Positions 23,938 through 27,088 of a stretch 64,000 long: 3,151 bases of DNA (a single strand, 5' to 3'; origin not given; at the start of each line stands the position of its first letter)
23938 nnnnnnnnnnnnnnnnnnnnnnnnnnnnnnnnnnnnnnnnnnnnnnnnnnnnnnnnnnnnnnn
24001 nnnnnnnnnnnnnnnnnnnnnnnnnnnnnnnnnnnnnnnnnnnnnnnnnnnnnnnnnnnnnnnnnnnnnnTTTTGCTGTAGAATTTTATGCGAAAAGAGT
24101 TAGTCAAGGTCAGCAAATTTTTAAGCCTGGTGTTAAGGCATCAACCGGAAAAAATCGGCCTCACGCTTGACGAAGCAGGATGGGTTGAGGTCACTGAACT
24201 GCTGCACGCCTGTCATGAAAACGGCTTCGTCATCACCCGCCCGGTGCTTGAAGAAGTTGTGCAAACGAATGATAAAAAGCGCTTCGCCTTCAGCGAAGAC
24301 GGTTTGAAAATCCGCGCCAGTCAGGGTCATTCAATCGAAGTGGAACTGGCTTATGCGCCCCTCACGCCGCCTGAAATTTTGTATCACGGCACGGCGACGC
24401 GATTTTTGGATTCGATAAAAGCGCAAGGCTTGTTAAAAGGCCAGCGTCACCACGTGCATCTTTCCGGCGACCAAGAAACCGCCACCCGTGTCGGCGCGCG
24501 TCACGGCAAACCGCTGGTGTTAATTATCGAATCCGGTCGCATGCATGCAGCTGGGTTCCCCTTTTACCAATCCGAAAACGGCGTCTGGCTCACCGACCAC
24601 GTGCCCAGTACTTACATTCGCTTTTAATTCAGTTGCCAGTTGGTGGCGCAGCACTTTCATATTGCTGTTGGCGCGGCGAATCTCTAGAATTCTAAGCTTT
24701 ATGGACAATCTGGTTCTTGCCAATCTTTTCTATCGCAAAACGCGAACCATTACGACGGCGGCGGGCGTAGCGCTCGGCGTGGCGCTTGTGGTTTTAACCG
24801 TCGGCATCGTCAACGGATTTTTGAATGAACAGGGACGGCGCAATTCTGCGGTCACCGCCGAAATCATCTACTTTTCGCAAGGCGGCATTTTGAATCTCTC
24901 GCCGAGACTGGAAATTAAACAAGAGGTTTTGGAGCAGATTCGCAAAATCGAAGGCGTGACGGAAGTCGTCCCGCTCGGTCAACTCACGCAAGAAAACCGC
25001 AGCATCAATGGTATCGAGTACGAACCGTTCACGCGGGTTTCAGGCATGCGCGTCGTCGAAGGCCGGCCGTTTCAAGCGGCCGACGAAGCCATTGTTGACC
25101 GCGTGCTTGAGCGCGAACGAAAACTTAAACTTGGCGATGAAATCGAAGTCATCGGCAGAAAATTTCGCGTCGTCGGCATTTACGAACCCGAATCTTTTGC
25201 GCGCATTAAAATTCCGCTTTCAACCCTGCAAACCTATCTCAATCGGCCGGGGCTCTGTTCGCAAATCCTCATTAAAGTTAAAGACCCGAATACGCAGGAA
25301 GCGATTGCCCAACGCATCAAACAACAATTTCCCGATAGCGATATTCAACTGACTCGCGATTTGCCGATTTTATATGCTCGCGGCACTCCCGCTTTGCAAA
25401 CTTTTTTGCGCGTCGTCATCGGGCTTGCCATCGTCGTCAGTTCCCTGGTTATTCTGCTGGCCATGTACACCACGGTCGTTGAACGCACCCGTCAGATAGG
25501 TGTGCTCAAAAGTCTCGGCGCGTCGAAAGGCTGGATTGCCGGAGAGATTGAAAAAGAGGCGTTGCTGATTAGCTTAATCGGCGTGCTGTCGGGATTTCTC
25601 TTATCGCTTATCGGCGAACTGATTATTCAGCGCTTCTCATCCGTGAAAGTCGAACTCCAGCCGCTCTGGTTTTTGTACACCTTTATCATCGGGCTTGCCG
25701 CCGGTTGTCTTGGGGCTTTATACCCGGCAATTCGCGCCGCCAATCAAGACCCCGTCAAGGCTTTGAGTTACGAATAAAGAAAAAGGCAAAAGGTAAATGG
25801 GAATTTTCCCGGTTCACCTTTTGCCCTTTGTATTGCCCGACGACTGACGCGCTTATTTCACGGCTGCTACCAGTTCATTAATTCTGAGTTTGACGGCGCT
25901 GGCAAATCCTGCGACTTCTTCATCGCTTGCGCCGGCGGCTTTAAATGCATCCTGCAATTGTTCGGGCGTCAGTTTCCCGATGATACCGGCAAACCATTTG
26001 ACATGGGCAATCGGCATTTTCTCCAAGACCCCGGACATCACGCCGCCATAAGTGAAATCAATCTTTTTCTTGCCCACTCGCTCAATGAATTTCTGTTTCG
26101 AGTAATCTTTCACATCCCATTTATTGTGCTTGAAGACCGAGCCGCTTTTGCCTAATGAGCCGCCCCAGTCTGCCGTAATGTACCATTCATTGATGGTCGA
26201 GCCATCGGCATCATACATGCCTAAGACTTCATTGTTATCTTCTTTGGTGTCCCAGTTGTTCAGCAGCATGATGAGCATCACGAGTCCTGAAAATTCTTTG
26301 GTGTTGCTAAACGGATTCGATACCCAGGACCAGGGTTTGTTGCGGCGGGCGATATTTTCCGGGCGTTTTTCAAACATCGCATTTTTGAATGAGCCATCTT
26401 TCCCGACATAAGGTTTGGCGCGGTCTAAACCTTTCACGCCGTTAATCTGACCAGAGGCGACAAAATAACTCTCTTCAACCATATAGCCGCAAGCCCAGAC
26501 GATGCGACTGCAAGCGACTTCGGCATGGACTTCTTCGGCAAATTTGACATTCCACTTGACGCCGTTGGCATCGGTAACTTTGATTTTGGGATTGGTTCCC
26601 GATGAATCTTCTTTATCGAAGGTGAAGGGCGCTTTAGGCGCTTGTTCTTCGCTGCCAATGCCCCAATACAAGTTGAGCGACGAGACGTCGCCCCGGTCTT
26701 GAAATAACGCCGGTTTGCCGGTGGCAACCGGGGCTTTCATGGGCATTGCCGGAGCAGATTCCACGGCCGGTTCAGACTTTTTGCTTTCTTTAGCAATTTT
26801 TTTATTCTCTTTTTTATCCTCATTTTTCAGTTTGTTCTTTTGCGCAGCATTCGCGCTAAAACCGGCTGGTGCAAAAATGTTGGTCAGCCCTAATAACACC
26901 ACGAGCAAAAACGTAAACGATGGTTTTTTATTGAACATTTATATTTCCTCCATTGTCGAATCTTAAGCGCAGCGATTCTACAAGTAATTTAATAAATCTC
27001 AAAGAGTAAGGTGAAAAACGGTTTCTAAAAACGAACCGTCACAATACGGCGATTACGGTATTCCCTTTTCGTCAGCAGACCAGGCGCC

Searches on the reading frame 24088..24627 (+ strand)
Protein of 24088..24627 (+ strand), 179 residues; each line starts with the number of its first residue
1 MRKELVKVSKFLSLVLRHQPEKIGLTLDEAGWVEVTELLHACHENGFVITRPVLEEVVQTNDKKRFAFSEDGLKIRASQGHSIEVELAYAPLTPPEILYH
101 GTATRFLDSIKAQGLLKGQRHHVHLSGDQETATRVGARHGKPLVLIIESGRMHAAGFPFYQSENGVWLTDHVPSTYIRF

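Call 3: search_protein_families(library=pfam, proteins=[window:24088-24627:+], max_evalue=0.01)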
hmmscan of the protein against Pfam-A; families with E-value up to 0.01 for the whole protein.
window:24088-24627:+ (179 aa): 1 family
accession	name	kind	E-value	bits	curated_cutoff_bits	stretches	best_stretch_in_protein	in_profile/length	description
PF01885.22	PTS_2-RNA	-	1.7e-52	178.5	26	1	4-170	2-176/177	RNA 2'-phosphotransferase, Tpt1 / KptA family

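Call 4: search_protein_families(library=ncbifam, proteins=[window:24088-24627:+], max_evalue=0.01)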
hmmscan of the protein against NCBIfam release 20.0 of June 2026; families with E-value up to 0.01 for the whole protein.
window:24088-24627:+ (179 aa): 4 families
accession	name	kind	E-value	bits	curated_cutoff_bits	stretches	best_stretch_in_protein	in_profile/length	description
NF002014.0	PRK00819.1-4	equivalog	9e-82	273.3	239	1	2-178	3-179/182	RNA 2'-phosphotransferase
NF002012.0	PRK00819.1-1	equivalog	1e-61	207.9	233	1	3-176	7-181/184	RNA 2'-phosphotransferase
NF002013.0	PRK00819.1-2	equivalog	5.8e-54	182.4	231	1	3-177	5-178/183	RNA 2'-phosphotransferase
NF002015.0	PRK00819.1-5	equivalog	8.3e-31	107.2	279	1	6-178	35-205/210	RNA 2'-phosphotransferase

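Call 52: search_solved_structures(query=window:24088-24624:+, show_alignments=1)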
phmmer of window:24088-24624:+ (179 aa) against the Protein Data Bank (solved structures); distinct sequences matched with E-value up to 0.001: 13.
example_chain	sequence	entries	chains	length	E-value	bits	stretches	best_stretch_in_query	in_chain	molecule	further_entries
7kw8_A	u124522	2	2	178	8.2e-57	194.9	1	4-178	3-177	tRNA 2'-phosphotransferase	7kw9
6ede_A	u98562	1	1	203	1.8e-38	135.2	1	6-179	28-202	Probable RNA 2'-phosphotransferase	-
6e3a_A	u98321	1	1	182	2.6e-38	134.6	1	6-179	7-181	Probable RNA 2'-phosphotransferase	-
9ld4_A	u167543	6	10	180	7.8e-28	100.5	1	1-175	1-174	Probable RNA 2'-phosphotransferase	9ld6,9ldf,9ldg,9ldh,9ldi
9ldc_A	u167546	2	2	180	4.7e-27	98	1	1-175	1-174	Probable RNA 2'-phosphotransferase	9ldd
9ld3_A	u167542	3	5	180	5.2e-27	97.8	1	1-175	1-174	Probable RNA 2'-phosphotransferase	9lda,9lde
8tfz_A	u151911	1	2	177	2.1e-26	95.8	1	6-174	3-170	Probable RNA 2'-phosphotransferase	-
8tfi_A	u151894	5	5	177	5.5e-26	94.5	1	6-174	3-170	Probable RNA 2'-phosphotransferase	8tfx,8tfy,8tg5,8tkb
1wfx_A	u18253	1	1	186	4.9e-22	81.6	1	6-174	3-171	Probable RNA 2'-phosphotransferase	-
8tg3_A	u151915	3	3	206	5.3e-22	81.5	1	6-174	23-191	Probable RNA 2'-phosphotransferase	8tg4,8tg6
7yw2_A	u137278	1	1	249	1.1e-18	70.7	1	6-170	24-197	tRNA 2'-phosphotransferase 1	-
7yw3_A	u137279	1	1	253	1.2e-18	70.6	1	6-170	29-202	tRNA 2'-phosphotransferase 1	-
7yw4_A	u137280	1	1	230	1.2e-10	44.5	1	4-176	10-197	tRNA 2'-phosphotransferase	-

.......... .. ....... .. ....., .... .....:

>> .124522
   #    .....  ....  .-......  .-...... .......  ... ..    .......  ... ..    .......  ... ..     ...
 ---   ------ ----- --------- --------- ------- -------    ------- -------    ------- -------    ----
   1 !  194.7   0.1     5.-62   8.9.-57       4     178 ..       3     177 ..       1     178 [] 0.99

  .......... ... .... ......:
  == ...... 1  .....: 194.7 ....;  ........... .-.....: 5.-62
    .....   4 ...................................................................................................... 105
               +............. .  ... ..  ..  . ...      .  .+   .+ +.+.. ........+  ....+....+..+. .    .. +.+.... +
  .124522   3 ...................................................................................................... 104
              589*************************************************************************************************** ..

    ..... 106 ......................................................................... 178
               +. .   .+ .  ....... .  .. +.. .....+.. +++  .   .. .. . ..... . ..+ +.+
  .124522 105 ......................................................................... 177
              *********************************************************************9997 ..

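Call 59: find_related_loci(query=window:24088-24624:+, collection=metagenome_contigs, flank=5000)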
Query window:24088-24624:+ (179 aa) in metagenome_contigs; peptide patterns used: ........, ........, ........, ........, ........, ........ (x = any residue, [..] = any of these).
280 stretches matched a pattern; 99 encode a relative of the query (tblastn E <= 1e-3); the best 80 are kept; 80 distinct loci.
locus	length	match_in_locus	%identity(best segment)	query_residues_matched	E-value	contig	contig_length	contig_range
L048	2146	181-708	68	2-177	3e-85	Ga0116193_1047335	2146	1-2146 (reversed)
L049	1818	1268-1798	66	1-177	3e-80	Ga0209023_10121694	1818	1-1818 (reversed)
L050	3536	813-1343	65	3-179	6e-77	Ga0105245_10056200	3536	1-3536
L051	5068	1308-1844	65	1-179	1e-76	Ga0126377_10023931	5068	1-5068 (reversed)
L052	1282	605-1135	66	1-177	5e-81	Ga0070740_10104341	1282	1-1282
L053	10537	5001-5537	63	1-179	7e-75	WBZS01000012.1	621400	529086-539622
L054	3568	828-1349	63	6-179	1e-74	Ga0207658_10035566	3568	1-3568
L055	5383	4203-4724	67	6-179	1e-74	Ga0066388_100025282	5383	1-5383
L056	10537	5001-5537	64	1-179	2e-74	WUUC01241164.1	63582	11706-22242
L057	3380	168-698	63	3-179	3e-74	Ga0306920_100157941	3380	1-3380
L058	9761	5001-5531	64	1-177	5e-74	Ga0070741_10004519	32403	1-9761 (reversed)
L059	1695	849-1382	62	2-179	5e-77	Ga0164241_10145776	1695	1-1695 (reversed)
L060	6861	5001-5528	63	4-179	4e-73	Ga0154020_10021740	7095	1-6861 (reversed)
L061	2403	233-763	67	3-179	2e-74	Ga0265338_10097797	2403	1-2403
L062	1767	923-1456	63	2-179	2e-76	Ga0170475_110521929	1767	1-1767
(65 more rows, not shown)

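Call 73: list_cluster_members(proteins=[P0001, P0019, window:24088-24624:+, window:24701-25774:+, window:19737-20318:-])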
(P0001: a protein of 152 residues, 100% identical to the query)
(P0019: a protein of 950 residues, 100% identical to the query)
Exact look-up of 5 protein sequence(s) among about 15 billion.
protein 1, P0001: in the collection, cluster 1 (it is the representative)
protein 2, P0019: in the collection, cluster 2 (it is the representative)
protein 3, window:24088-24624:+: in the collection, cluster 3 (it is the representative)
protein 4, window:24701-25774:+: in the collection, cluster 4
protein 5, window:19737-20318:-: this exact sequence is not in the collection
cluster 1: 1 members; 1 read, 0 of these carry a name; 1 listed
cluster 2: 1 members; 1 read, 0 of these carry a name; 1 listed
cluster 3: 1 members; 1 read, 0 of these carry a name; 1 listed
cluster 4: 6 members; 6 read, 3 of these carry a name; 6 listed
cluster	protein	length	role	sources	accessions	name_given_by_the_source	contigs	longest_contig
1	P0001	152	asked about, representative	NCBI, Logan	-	-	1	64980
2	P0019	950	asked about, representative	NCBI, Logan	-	-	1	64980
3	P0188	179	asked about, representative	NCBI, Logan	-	-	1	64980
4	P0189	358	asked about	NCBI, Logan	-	-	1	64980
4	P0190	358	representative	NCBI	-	-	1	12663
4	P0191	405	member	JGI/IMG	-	putative ABC transport system permease protein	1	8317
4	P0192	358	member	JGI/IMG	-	putative ABC transport system permease protein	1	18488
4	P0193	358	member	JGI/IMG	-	putative ABC transport system permease protein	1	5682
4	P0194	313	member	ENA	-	-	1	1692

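Call 78: search_protein_families(library=padloc, proteins=[window:24088-24624:+], max_evalue=0.01)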
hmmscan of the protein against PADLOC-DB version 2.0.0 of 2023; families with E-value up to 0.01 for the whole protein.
window:24088-24624:+ (179 aa): 0 families

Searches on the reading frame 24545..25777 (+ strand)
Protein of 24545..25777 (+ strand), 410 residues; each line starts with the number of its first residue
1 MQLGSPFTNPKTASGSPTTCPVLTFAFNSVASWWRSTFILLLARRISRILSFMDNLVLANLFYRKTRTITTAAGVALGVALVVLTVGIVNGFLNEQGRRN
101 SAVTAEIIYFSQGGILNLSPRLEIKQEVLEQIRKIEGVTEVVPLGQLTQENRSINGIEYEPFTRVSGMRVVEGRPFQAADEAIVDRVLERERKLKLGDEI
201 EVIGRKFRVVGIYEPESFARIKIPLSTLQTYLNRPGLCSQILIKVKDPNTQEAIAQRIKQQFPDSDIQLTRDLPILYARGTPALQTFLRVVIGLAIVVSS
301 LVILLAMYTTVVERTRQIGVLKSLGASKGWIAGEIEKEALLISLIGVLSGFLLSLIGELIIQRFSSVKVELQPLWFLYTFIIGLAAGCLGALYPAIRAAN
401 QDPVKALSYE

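Call 3: search_protein_families(library=pfam, proteins=[window:24545-25777:+], max_evalue=0.01)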
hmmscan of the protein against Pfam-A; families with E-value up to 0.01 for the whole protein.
window:24545-25777:+ (410 aa): 2 families
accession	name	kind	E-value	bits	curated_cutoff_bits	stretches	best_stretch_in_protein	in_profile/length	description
PF12704.14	MacB_PCD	-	7.1e-24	85.7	27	1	68-260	1-206/207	MacB-like periplasmic core domain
PF02687.27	FtsX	-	6.6e-18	65.4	25.5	1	290-403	2-120/120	FtsX-like permease C-terminal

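Call 4: search_protein_families(library=ncbifam, proteins=[window:24545-25777:+], max_evalue=0.01)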
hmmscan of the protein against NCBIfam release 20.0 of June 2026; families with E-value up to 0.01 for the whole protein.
window:24545-25777:+ (410 aa): 9 families
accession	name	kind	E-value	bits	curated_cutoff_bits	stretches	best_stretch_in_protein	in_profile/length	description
TIGR02212.1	lolCE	equivalog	1.6e-18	66.8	362.45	1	68-410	24-411/411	lipoprotein-releasing ABC transporter permease subunit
NF007826.0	PRK10535.1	equivalog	1.4e-16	60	966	1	62-410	266-648/648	macrolide ABC transporter ATP-binding protein/permease MacB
TIGR03434.1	ADOP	subfamily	3.3e-14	52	622.3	1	160-410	534-803/803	ADOP family duplicated permease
TIGR02213.1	lolE_release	exception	2.2e-11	43.3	540.35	1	70-408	26-409/411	lipoprotein-releasing ABC transporter permease subunit LolE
NF008357.0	PRK11146.1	exception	3.7e-11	42.5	439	2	222-358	205-342/414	lipoprotein-releasing ABC transporter permease subunit LolE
TIGR01185.1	devC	equivalog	1.6e-10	40.6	290.35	1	235-357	204-330/380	ABC transporter permease DevC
NF038347.1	FtsX_Gpos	exception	3.7e-05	23.2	225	1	236-365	119-249/296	permease-like cell division protein FtsX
NF008076.0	PRK10814.1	exception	5.3e-05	22.4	473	1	296-410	288-399/399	lipoprotein-releasing ABC transporter permease subunit LolC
NF038346.1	FtsX_actino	exception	0.0017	17.8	250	1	236-371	130-267/308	permease-like cell division protein FtsX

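Call 78: search_protein_families(library=padloc, proteins=[window:24701-25774:+], max_evalue=0.01)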
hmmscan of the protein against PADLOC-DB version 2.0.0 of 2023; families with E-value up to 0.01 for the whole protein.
window:24701-25774:+ (358 aa): 2 families
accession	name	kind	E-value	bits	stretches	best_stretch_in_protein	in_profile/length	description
PDLC01991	CARF_m8--CARF_LolE_TM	-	9.7e-10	35.2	2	243-347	443-548/810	-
PDLC01990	CARF_m8--CARF_Beta-galactosidase_LolE_TM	-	0.00015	17.1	1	41-169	1188-1321/1791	-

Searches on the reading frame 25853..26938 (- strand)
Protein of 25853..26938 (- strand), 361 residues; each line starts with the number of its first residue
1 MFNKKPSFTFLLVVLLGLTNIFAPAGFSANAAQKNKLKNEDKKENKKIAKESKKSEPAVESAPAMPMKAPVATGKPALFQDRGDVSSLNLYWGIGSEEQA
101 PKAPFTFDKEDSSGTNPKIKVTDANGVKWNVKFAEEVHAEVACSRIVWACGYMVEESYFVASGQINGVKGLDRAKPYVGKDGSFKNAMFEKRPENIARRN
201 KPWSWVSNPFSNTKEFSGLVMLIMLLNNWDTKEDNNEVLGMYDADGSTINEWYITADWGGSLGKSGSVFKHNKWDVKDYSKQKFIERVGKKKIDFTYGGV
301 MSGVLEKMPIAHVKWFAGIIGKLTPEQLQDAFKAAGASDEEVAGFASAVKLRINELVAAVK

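Call 3: search_protein_families(library=pfam, proteins=[window:25853-26938:-], max_evalue=0.01)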
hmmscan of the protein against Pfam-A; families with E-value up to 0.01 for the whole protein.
window:25853-26938:- (361 aa): 1 family
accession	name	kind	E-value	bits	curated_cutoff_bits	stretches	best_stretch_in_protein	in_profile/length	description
PF09716.15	ETRAMP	-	0.0069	16.8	29.1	0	9-59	6-55/81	Malarial early transcribed membrane protein (ETRAMP)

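Call 4: search_protein_families(library=ncbifam, proteins=[window:25853-26938:-], max_evalue=0.01)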
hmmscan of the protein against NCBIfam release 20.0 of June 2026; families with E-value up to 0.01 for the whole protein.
window:25853-26938:- (361 aa): 0 families

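Call 31: search_protein_families(library=pfam, proteins=[window:25853-26938:-], max_evalue=10)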
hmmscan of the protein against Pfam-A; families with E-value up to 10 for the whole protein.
window:25853-26938:- (361 aa): 4 families
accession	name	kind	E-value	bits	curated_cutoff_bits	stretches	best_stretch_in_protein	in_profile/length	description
PF09716.15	ETRAMP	-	0.0069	16.8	29.1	1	9-59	6-55/81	Malarial early transcribed membrane protein (ETRAMP)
PF07804.18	HipA_C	-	0.071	13.2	30.5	1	113-174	4-74/213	HipA-like C-terminal domain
PF00766.25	ETF_alpha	-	0.092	13.2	27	1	125-164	19-58/81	Electron transfer flavoprotein FAD-binding domain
PF24388.1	Permuted_GreAB-C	-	0.1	12.7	27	1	113-132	21-40/54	Permuted GreAB-C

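Call 78: search_protein_families(library=padloc, proteins=[window:25853-26935:-], max_evalue=0.01)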
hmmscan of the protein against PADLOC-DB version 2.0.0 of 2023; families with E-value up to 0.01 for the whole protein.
window:25853-26935:- (360 aa): 0 families
